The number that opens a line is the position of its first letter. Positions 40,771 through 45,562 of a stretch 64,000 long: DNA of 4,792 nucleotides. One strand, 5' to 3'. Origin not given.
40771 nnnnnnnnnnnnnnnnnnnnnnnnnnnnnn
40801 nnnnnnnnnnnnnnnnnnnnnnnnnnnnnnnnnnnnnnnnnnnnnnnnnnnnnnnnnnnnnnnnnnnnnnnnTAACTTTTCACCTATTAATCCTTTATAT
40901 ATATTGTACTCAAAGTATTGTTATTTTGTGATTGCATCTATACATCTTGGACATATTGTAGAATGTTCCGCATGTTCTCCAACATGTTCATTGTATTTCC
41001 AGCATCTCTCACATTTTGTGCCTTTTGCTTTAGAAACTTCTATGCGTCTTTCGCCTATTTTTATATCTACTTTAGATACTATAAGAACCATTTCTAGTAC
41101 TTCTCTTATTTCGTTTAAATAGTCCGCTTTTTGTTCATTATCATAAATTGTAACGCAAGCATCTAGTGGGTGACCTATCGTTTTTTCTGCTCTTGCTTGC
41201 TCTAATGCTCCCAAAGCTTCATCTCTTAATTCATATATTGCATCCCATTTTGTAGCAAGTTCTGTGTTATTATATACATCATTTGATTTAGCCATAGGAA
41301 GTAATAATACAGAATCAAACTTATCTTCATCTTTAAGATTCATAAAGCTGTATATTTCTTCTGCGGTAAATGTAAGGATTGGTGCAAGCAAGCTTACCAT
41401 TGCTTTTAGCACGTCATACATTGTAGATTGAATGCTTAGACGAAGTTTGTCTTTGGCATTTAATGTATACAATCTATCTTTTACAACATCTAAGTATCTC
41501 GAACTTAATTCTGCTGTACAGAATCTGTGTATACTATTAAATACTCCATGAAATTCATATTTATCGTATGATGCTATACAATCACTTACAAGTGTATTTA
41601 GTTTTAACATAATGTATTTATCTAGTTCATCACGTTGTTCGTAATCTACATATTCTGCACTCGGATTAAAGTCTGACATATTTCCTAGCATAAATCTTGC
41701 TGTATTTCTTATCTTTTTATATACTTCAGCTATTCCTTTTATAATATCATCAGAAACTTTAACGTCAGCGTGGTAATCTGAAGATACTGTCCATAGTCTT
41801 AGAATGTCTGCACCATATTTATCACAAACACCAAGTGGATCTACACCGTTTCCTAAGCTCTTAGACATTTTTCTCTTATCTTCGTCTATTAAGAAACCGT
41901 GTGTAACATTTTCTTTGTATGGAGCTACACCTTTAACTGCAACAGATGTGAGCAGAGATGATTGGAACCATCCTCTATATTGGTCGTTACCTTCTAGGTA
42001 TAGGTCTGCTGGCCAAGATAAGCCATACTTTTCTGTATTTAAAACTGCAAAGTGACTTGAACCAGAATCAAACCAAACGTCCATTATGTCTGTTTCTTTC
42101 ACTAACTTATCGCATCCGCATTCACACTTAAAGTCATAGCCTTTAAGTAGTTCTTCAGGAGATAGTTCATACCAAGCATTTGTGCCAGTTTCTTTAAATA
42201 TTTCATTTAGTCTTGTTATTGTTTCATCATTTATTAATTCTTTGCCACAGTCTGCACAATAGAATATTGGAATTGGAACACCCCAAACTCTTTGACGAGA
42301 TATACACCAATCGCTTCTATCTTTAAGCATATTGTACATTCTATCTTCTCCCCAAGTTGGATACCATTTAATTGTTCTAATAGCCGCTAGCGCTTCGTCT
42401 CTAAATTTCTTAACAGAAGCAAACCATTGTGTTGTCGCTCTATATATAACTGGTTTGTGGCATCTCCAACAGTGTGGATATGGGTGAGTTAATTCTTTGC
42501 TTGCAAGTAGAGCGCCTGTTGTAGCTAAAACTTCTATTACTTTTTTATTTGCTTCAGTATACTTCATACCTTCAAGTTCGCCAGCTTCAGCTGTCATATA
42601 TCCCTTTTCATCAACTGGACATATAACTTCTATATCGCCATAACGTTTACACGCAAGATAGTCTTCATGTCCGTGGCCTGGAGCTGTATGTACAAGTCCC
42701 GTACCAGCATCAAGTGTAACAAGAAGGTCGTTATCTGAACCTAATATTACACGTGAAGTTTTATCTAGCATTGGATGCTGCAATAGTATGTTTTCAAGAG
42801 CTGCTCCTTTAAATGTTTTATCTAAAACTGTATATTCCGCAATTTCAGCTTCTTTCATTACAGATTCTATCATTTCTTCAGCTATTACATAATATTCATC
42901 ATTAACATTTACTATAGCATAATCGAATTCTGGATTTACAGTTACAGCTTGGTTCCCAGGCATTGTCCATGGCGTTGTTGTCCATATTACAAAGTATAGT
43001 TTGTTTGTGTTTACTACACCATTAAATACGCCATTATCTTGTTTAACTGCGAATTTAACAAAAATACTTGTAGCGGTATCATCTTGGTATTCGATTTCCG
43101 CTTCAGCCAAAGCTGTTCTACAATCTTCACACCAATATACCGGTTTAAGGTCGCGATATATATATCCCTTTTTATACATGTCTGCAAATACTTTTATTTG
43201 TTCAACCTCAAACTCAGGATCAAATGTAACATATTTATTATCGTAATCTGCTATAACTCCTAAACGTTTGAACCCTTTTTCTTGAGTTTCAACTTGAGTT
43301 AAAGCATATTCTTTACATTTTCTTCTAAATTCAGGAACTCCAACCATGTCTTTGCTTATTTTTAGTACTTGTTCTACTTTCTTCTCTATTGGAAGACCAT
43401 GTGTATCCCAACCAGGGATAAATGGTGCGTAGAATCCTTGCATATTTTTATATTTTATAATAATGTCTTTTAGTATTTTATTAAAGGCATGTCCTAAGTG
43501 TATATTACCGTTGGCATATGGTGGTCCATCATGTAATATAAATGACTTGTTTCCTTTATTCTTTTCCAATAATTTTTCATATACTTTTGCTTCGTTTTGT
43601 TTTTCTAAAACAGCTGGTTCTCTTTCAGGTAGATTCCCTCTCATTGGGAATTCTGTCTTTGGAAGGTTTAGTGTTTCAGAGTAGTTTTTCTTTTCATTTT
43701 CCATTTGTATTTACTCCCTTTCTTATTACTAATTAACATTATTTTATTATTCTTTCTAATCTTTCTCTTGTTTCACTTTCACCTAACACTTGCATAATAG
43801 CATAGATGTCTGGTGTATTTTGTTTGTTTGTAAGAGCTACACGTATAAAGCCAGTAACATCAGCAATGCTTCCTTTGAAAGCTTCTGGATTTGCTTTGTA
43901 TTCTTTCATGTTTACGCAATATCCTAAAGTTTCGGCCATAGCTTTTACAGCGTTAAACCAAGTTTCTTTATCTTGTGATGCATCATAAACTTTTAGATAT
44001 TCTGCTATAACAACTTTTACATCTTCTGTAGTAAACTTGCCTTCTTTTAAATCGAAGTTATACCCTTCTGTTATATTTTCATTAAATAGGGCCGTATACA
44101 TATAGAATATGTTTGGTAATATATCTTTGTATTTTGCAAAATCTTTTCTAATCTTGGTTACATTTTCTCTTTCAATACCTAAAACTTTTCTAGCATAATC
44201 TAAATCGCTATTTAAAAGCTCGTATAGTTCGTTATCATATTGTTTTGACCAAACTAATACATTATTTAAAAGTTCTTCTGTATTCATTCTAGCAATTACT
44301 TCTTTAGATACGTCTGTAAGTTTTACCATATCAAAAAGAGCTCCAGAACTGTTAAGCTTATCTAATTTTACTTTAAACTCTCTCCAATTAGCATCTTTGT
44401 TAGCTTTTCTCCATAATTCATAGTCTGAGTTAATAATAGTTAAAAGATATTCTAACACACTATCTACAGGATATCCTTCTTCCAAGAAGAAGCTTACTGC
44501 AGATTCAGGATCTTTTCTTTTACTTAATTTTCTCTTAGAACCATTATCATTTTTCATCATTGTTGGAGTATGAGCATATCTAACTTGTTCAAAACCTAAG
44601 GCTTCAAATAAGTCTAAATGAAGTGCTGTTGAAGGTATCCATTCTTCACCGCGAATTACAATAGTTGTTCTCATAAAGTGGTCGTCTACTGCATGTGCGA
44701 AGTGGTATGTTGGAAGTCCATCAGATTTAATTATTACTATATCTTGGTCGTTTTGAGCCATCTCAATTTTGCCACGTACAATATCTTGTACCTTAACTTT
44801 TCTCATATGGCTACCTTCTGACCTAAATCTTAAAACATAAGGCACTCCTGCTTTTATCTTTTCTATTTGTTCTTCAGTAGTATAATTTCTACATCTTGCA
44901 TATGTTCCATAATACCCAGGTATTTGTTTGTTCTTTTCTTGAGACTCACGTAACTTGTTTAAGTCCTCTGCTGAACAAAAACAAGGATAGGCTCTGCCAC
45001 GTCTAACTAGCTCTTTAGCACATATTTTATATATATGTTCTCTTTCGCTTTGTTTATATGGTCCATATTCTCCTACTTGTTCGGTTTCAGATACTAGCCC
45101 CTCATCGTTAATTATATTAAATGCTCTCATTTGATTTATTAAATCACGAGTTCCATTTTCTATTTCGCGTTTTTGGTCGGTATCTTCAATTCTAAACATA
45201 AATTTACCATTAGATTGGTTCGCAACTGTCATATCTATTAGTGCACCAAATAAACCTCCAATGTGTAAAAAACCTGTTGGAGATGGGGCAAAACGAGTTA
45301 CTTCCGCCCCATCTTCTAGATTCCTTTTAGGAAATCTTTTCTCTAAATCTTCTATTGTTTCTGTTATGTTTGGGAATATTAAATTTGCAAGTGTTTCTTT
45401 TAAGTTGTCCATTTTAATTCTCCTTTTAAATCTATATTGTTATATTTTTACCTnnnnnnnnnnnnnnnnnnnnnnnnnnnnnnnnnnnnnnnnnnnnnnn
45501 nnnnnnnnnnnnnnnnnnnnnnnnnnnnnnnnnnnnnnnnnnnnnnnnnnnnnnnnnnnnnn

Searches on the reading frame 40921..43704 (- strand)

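Call 5: search_protein_families(library=ncbifam, proteins=[window:40921-43704:-], max_evalue=0.001)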
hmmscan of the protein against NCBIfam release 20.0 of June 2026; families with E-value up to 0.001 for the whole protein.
window:40921-43704:- (927 aa): 17 families
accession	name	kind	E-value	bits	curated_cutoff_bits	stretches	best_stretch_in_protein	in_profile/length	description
TIGR00392.1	ileS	equivalog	6.3e-294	977.5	621.4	1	18-853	1-859/861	isoleucine--tRNA ligase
NF040702.1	ileS_w_GNAT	exception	5.5e-272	905.1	1999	2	270-925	446-1090/1100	isoleucine--tRNA ligase, N-acetyltransferase domain-containing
TIGR00422.1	valS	equivalog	3.7e-150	501.7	612.1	2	303-888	240-793/863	valine--tRNA ligase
NF009687.0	PRK13208.1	equivalog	3.8e-144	481.8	738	2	326-890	258-797/801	valine--tRNA ligase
NF004349.1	PRK05729.1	equivalog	2.3e-125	419.8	704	2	302-886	233-774/860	valine--tRNA ligase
NF000257.1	MupA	exception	2.2e-119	399.8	1900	1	36-788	16-761/1024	mupirocin-resistant isoleucine--tRNA ligase MupA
NF000258.1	MupB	exception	2.5e-112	376.5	1900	1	31-881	11-848/1033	mupirocin-resistant isoleucine--tRNA ligase MupB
NF011492.0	PRK14900.1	equivalog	1.4e-93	314.6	1783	2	272-818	221-739/1044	valine--tRNA ligase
NF000540.1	alt_ValS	exception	9.9e-77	258.6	900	2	374-871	334-818/827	valine--tRNA ligase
NF008957.0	PRK12300.1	subfamily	4.7e-51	173.8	677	3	34-355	15-328/946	leucine--tRNA ligase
TIGR00396.1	leuS_bact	equivalog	7.3e-46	156.7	548.4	3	32-205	10-168/843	leucine--tRNA ligase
TIGR00398.1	metG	equivalog_domain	1.3e-41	142.9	336.35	3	597-795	313-509/530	methionine--tRNA ligase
TIGR00395.1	leuS_arch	equivalog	1.4e-41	142.5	648.5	2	53-354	25-321/938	leucine--tRNA ligase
NF008900.0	PRK12267.1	equivalog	4.7e-27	94.8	598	2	537-885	221-557/648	methionine--tRNA ligase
NF001100.0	PRK00133.1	equivalog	6.5e-27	94.4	587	3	60-200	12-137/676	methionine--tRNA ligase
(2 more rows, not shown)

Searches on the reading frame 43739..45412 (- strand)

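Call 44: search_protein_families(library=pfam, proteins=[window:43739-45412:-], max_evalue=0.00001)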
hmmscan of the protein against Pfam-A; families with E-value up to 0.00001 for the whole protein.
window:43739-45412:- (557 aa): 2 families
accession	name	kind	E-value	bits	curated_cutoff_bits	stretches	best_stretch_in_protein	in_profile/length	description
PF00749.27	tRNA-synt_1c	-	1.6e-68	231.4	23.4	1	38-326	3-275/314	tRNA synthetases class I (E and Q), catalytic domain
PF19269.4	Anticodon_2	-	8.1e-11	42.9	23.6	1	429-556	31-141/141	Anticodon binding domain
